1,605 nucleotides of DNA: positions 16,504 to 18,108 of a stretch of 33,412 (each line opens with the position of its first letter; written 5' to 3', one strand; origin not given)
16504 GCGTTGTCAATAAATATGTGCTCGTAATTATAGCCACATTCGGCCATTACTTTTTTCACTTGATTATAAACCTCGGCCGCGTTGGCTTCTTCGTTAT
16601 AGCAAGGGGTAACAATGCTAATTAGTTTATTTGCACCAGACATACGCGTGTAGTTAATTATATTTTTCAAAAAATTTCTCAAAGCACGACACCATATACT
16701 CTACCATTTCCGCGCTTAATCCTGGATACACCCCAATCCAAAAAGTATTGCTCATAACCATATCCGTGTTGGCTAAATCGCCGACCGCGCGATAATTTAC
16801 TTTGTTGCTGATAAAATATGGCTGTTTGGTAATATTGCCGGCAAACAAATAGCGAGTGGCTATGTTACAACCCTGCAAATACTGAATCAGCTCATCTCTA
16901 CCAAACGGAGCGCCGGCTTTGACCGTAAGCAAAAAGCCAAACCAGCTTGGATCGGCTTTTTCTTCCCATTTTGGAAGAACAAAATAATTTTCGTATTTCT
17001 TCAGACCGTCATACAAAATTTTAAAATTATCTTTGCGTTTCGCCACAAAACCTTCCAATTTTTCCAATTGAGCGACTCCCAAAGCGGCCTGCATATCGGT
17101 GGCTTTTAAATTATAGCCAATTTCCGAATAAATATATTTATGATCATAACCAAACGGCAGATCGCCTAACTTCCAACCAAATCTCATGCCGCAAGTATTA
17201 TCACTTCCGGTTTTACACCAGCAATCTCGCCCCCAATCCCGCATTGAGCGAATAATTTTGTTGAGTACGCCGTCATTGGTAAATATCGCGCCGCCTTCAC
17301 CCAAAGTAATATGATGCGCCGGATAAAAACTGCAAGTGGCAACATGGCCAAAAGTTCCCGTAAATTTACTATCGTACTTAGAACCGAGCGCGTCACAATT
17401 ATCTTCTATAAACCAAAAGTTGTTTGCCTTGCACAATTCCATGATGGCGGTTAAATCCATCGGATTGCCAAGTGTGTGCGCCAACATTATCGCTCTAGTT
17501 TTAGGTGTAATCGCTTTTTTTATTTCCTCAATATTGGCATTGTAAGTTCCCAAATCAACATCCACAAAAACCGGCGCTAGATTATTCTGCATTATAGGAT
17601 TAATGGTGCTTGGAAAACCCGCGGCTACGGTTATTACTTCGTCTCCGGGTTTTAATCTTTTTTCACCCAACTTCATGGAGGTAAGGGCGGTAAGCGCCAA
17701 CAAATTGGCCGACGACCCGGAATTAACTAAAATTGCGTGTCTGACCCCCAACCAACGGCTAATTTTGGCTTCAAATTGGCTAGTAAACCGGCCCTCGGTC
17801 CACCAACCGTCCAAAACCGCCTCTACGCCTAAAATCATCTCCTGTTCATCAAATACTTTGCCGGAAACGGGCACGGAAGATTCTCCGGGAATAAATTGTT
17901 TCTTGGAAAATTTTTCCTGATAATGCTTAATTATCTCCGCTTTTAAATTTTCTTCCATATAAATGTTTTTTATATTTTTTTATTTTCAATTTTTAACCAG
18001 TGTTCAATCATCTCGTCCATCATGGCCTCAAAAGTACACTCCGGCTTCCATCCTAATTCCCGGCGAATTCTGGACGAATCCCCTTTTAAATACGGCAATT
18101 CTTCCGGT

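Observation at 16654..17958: E1-type (PMP, [2Fe-2S]) 3-dehydrase in a GDP-mannose context and without an E3 reductase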

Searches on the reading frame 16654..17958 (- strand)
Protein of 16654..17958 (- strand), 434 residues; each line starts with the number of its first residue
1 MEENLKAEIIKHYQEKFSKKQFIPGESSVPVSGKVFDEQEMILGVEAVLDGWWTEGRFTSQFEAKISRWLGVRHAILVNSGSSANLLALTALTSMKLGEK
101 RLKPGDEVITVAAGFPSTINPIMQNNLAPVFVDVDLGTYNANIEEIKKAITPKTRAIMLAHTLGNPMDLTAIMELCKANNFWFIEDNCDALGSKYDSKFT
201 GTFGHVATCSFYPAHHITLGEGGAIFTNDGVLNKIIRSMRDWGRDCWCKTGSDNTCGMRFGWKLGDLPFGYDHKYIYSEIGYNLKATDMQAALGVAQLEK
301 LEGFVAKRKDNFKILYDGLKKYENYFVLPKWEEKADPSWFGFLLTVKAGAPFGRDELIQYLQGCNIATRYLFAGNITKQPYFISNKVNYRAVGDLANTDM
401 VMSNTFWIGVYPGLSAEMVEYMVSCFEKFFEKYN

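Call 5: search_protein_families(library=ncbifam, proteins=[window:16654-17958:-], max_evalue=0.001)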
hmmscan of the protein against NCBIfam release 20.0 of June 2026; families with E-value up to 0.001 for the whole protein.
window:16654-17958:- (434 aa): 22 families
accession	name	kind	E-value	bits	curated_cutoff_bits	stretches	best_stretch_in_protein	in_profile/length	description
NF011936.0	PRK15407.1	equivalog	1.6e-208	692.8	423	1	4-432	12-438/440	lipopolysaccharide biosynthesis protein RfbH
TIGR03588.1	PseC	equivalog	1.2e-54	185.7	423.5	1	32-428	5-378/380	UDP-4-amino-4,6-dideoxy-N-acetyl-beta-L-altrosamine transaminase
TIGR04181.1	NHT_00031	hypoth_equivalog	2.5e-51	174.7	420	2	35-239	7-220/359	LegC family aminotransferase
NF008658.2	PRK11658.1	equivalog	6e-45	153.5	631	1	30-430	6-377/379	UDP-4-amino-4-deoxy-L-arabinose aminotransferase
NF008687.0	PRK11706.1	equivalog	1.1e-41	142.9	375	2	54-241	28-207/375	dTDP-4-amino-4,6-dideoxygalactose transaminase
TIGR02379.1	ECA_wecE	subfamily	1.6e-33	116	434.85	1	54-368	28-317/376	dTDP-4-amino-4,6-dideoxy-D-glucose transaminase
TIGR04427.1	PLP_DesI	equivalog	5.9e-31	107.9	650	2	36-246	29-231/390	dTDP-4-dehydro-6-deoxyglucose aminotransferase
NF004770.0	PRK06108.1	subfamily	4.4e-08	32.3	422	1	101-187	116-210/396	pyridoxal phosphate-dependent aminotransferase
TIGR01326.1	OAH_OAS_sulfhy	subfamily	5.7e-06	25.3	495.1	1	62-188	62-180/418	O-acetylhomoserine aminocarboxypropyltransferase/cysteine synthase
NF004650.0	PRK05994.1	equivalog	8.3e-06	24.9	667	1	62-189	68-187/427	O-acetylhomoserine aminocarboxypropyltransferase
NF004621.0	PRK05957.1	equivalog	8.6e-06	24.7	498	1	102-187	110-200/389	pyridoxal phosphate-dependent aminotransferase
NF006003.0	PRK08133.1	equivalog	9.8e-06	24.5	522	1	61-188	70-189/396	O-succinylhomoserine sulfhydrylase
NF005817.0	PRK07683.1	equivalog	1.4e-05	24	575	1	102-186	110-200/387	aminotransferase A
NF005305.0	PRK06836.1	equivalog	1.6e-05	24.3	376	1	102-160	119-177/396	pyridoxal phosphate-dependent aminotransferase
NF006096.0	PRK08248.1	equivalog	2.2e-05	23.3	726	1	61-188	68-187/431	homocysteine synthase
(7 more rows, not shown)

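Call 6: search_protein_families(library=pfam, proteins=[window:16654-17958:-], max_evalue=0.001)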
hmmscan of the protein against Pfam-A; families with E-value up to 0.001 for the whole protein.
window:16654-17958:- (434 aa): 5 families
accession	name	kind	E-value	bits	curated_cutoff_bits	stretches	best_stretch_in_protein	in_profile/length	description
PF01041.23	DegT_DnrJ_EryC1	-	5.9e-94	315.7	19.8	1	40-426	6-359/360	DegT/DnrJ/EryC1/StrS aminotransferase family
PF00266.25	Aminotran_5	-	4.8e-07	29.5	21.5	1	61-193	47-182/371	Aminotransferase class-V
PF01053.26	Cys_Met_Meta_PP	-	5.4e-07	28.9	27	1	60-188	55-175/381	Cys/Met metabolism PLP-dependent enzyme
PF01212.27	Beta_elim_lyase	-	4.1e-05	23.5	27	1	58-184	33-166/288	Beta-eliminating lyase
PF00155.27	Aminotran_1_2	-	0.00079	19.2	19.7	0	61-184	46-183/361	Aminotransferase class I and II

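Call 9: find_encoding_contigs(protein=window:16654-17958:-, flank=10000, max_places=6)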
Protein window:16654-17958:- (434 aa): 3 contigs read that carry it; 3 places shown.
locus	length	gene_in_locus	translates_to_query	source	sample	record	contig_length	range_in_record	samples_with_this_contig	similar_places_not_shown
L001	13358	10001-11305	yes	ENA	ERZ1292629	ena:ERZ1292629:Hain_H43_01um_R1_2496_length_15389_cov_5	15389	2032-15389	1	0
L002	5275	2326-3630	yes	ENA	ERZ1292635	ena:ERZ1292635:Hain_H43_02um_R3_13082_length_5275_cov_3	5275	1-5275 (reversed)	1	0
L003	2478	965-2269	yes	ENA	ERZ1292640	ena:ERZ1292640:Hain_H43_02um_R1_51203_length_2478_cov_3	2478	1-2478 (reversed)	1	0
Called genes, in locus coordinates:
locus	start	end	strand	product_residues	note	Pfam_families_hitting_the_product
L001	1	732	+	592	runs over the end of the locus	PF02776:TPP_enzyme_N, PF00205:TPP_enzyme_M, PF02775:TPP_enzyme_C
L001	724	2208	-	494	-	PF14010:PEPcase_2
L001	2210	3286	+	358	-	PF04321:RmlD_sub_bind, PF01370:Epimerase, PF16363:GDP_Man_Dehyd (weak)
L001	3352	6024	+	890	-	-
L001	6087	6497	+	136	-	-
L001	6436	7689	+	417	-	PF08421:Methyltransf_13, PF08241:Methyltransf_11 (faint), PF13489:Methyltransf_23, PF08242:Methyltransf_12 (weak), PF08484:Methyltransf_14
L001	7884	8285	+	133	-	PF14667:Polysacc_synt_C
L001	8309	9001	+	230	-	PF01370:Epimerase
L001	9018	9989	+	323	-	PF01370:Epimerase, PF02719:Polysacc_synt_2 (weak), PF04321:RmlD_sub_bind, PF16363:GDP_Man_Dehyd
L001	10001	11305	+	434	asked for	PF01041:DegT_DnrJ_EryC1, PF00266:Aminotran_5 (weak), PF01053:Cys_Met_Meta_PP (weak)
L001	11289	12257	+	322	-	PF00535:Glycos_transf_2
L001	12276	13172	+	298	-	PF00535:Glycos_transf_2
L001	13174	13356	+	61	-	?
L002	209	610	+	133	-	PF14667:Polysacc_synt_C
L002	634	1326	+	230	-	PF01370:Epimerase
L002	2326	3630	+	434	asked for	PF01041:DegT_DnrJ_EryC1, PF00266:Aminotran_5 (weak), PF01053:Cys_Met_Meta_PP (weak)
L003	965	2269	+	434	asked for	PF01041:DegT_DnrJ_EryC1, PF00266:Aminotran_5 (weak), PF01053:Cys_Met_Meta_PP (weak)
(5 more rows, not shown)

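Call 10: find_homologous_proteins(query=window:16657-17958:-, max_evalue=1e-20)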
Query window:16657-17958:- (434 aa): 8000 proteins with E <= 1e-20 among 8000 candidates; the best 120 are listed.
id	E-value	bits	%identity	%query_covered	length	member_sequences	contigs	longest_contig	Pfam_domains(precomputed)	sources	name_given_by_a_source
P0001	0.0e+0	1018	100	100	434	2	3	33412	PF00266.26,PF01053.27,PF01041.24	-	-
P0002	8.9e-249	844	81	100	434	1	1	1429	PF00155.28,PF00266.26,PF01212.28,PF01053.27,PF01041.24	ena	-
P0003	2.9e-248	842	80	100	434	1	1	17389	PF00266.26,PF01212.28,PF01053.27,PF01041.24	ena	-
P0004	4.1e-248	841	80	100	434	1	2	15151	PF00266.26,PF01212.28,PF01053.27,PF01041.24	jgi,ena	-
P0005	4.7e-245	831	80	100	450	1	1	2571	PF00266.26,PF01212.28,PF01053.27,PF01041.24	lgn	-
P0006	4.5e-241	818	77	100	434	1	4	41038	PF00155.28,PF00266.26,PF01053.27,PF01041.24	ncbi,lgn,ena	ncbi:MAG: lipopolysaccharide biosynthesis protein RfbH [Patescibacteria group bacterium]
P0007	9.6e-241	817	77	99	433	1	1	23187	PF00155.28,PF00266.26,PF01053.27,PF01041.24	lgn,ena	-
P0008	2.3e-235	799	76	100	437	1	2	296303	PF00266.26,PF01053.27,PF01041.24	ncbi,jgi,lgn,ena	-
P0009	2.4e-234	796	75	100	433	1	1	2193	PF00266.26,PF01053.27,PF01041.24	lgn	-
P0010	2.6e-234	796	76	100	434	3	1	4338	PF00155.28,PF00266.26,PF01053.27,PF01041.24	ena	-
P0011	3.2e-234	796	76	99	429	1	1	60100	PF00155.28,PF00266.26,PF01053.27,PF01041.24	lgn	-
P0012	3.2e-234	796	76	100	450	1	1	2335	PF00266.26,PF01053.27,PF01041.24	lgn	-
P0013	1.7e-233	793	75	100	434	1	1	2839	PF00155.28,PF00266.26,PF01053.27,PF01041.24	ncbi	-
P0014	4.6e-233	792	76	100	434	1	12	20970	PF00155.28,PF01053.27,PF01041.24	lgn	-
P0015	7.8e-233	791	76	100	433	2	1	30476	PF00155.28,PF00266.26,PF01053.27,PF01041.24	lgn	-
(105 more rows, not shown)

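Call 11: search_solved_structures(query=window:16657-17958:-, max_evalue=1e-10, show_alignments=2)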
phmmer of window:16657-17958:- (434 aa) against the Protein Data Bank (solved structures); distinct sequences matched with E-value up to 1e-10: 55.
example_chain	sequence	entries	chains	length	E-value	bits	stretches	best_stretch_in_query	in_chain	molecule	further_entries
3bcx_A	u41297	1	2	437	5.9e-167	559.1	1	7-430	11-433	CDP-6-deoxy-L-threo-D-glycero-4-hexulose-3-dehydrase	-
3bb8_A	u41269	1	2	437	1.1e-165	555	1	7-430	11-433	CDP-4-keto-6-deoxy-D-glucose-3-dehydrase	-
2gms_A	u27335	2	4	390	2e-57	198.2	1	29-412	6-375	Putative pyridoxamine 5-phosphate-dependent dehydrase, Wbdk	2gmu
3b8x_A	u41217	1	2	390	1.8e-56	195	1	29-412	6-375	Pyridoxamine 5-phosphate-dependent dehydrase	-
2r0t_A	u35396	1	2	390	3e-56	194.3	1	29-412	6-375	Pyridoxamine 5-phosphate-dependent dehydrase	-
3gr9_A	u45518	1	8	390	6.7e-56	193.1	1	29-412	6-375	ColD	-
9wvy_A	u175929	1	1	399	1.2e-48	169.3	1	34-310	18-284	Putative NDP-4-keto-6-deoxyglucose-3-dehydratase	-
7b0d_A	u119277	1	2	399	9.2e-43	149.8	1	40-244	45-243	Glutamine--scyllo-inositol transaminase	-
7b0m_AAA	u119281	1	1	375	1.4e-41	145.9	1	53-243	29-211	Sugar aminotransferase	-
3dr7_A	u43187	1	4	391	7.1e-38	133.7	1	36-245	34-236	Putative perosamine synthetase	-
3bn1_A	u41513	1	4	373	8.4e-38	133.5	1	46-245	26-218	Perosamine synthetase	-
3dr4_A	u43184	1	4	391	9.6e-38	133.3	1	36-245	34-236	Putative perosamine synthetase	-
7l7x_AAA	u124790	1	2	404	3.3e-32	115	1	51-335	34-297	DegT/DnrJ/EryC1/StrS aminotransferase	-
4lc3_A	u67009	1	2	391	3.4e-30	108.4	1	35-229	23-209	Putative UDP-4-amino-4-deoxy-l-arabinose--oxoglutarate aminotransferase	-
1mdo_A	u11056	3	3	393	6e-30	107.6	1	38-378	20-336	ArnB aminotransferase | UDP-4-amino-4-deoxy-L-arabinose--oxoglutarate aminotransferase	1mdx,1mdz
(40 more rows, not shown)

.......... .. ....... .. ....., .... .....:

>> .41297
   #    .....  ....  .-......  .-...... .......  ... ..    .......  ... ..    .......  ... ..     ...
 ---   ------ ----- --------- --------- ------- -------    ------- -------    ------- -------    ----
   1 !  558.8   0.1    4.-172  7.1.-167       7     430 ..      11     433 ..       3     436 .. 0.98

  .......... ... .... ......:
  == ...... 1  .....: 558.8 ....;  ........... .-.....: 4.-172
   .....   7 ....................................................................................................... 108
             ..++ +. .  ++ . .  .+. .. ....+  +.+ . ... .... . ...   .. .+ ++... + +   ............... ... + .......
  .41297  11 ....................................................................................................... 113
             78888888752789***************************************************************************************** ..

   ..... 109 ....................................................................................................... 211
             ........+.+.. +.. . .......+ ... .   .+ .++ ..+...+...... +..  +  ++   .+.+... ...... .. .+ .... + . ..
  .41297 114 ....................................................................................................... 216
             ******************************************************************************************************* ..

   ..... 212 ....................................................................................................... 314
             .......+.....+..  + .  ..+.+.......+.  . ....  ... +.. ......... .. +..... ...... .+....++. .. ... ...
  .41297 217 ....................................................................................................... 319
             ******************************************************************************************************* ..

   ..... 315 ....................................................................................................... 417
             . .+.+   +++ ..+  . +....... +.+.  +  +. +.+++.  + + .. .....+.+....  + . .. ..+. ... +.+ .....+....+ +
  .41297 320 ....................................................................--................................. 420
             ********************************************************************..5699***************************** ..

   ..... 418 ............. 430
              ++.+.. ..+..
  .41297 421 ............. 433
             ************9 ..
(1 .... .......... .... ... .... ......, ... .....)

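Call 13: find_related_loci(query=window:16657-17958:-, collection=genome_contigs, flank=10000)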
Query window:16657-17958:- (434 aa) in genome_contigs; peptide patterns used: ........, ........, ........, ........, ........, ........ (x = any residue, [..] = any of these).
600 stretches matched a pattern (row limit reached: there are more); 589 encode a relative of the query (tblastn E <= 1e-3); the best 80 are kept; 80 distinct loci.
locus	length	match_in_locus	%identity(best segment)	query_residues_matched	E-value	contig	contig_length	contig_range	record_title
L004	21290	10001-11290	59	1-432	0e+0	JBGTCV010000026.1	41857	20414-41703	MAG: Candidatus Promineifilaceae bacterium isolate JTS-RE128 k141_578277, whole genome shotgun sequence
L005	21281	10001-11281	58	1-429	0e+0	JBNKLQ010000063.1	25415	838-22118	MAG: Candidatus Promineifilaceae bacterium isolate H1H2.bin.11.strict NODE_63_length_25415_cov_5.313403, whole genome sh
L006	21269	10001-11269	60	9-433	0e+0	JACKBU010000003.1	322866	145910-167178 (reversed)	MAG: Ardenticatenaceae bacterium isolate HK-STAS-CHLO-29 HK-STAS-CHLO-29_3, whole genome shotgun sequence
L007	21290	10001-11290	62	2-429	0e+0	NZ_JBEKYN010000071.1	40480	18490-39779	MAG: Methanoregula sp. isolate SPRUCE 676 SPRUCE_676_71, whole genome shotgun sequence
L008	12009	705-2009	60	3-434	0e+0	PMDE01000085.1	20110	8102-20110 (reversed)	MAG: Methanoregula sp. isolate fen_63 73.20120700_E2X.63_contig_155454, whole genome shotgun sequence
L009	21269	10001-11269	60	11-434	0e+0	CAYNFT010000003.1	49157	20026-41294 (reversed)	MAG TPA_asm: uncultured Dehalococcoidales bacterium isolate binchicken_co89_477 genome assembly, contig: NODE_872_length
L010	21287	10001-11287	61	3-429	0e+0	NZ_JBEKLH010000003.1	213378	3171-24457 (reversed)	MAG: Methanoregula sp. isolate SPRUCE 366 SPRUCE_366_3, whole genome shotgun sequence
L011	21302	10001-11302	59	3-434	0e+0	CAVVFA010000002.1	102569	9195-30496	MAG: uncultured Chloroflexia bacterium isolate MFD04716.bin.2.33 genome assembly, contig: contig_105556, whole genome sh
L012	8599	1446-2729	58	1-430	0e+0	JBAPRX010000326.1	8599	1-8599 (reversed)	MAG: Candidatus Promineifilaceae bacterium isolate MFD01065_ilm_asm_bin18 k127_162247, whole genome shotgun sequence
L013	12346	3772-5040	60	3-423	0e+0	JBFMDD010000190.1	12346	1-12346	MAG: bacterium isolate MAG210 MAG210_190, whole genome shotgun sequence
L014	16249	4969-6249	58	1-429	0e+0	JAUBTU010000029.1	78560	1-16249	Microcoleus sp. B6-A1 NODE_35_length_78560_cov_24.559408, whole genome shotgun sequence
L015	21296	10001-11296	59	2-432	5e-180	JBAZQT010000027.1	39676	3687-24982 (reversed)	MAG: Methanoregula sp. isolate SO_2017_SWC_6 scaffold_896_c1_LP-4_2017, whole genome shotgun sequence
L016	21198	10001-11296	58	2-430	2e-178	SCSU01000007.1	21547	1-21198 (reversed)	MAG: Patescibacteria group bacterium isolate FW215_bin.7 FW215_bin.7-10522, whole genome shotgun sequence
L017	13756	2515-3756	61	16-431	2e-178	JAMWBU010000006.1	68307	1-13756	MAG: Candidatus Omnitrophota bacterium isolate DG_1_6.bins.57.Tibet NODE_341_length_68307_cov_1.382136, whole genome sho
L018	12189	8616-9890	57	1-427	2e-178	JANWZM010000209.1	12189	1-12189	MAG: Thermoflexales bacterium isolate SKYG95 k141_282677, whole genome shotgun sequence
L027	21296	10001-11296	57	3-432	1e-175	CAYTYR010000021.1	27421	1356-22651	MAG TPA_asm: uncultured Clostridia bacterium isolate binchicken_co220_96 genome assembly, contig: NODE_1021_length_27421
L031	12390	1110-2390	57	1-429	1e-174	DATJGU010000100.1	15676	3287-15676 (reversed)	MAG TPA_asm: Gemmatimonadaceae bacterium isolate SMAG_U15494 k141_11681892, whole genome shotgun sequence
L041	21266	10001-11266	57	7-429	3e-173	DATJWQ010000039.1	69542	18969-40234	MAG TPA_asm: Verrucomicrobiia bacterium isolate SMAG_U15103 k141_1691174, whole genome shotgun sequence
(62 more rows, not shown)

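Call 19: find_encoding_contigs(protein=P0003, flank=10000, max_places=2)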
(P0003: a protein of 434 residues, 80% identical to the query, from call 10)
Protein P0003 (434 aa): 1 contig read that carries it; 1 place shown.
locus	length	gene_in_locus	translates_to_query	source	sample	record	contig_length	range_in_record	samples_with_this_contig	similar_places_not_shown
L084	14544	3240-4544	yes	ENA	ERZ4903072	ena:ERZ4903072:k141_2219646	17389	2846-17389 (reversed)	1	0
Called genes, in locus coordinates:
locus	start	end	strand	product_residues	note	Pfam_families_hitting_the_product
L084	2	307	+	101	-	?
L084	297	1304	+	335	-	PF01073:3Beta_HSD (weak), PF01370:Epimerase, PF02719:Polysacc_synt_2, PF16363:GDP_Man_Dehyd, PF07993:NAD_binding_4 (weak)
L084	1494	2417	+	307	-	PF00535:Glycos_transf_2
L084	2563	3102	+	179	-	-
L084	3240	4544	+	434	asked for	PF01041:DegT_DnrJ_EryC1, PF01212:Beta_elim_lyase (faint), PF00266:Aminotran_5 (faint), PF01053:Cys_Met_Meta_PP (weak)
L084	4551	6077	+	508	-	PF26314:MptA_B_family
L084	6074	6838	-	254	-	PF01370:Epimerase (faint)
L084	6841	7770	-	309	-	PF01370:Epimerase, PF04321:RmlD_sub_bind, PF16363:GDP_Man_Dehyd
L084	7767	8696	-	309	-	PF01073:3Beta_HSD, PF01370:Epimerase, PF02719:Polysacc_synt_2, PF04321:RmlD_sub_bind, PF05368:NmrA, PF07993:NAD_binding_4 (faint), PF13460:NAD_binding_10, PF16363:GDP_Man_Dehyd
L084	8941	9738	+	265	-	-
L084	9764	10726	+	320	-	PF13489:Methyltransf_23, PF08241:Methyltransf_11, PF08242:Methyltransf_12, PF13649:Methyltransf_25, PF13847:Methyltransf_31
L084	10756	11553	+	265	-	-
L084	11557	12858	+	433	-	PF01943:Polysacc_synt, PF13440:Polysacc_synt_3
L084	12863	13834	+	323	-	PF00535:Glycos_transf_2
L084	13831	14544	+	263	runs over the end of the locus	PF00535:Glycos_transf_2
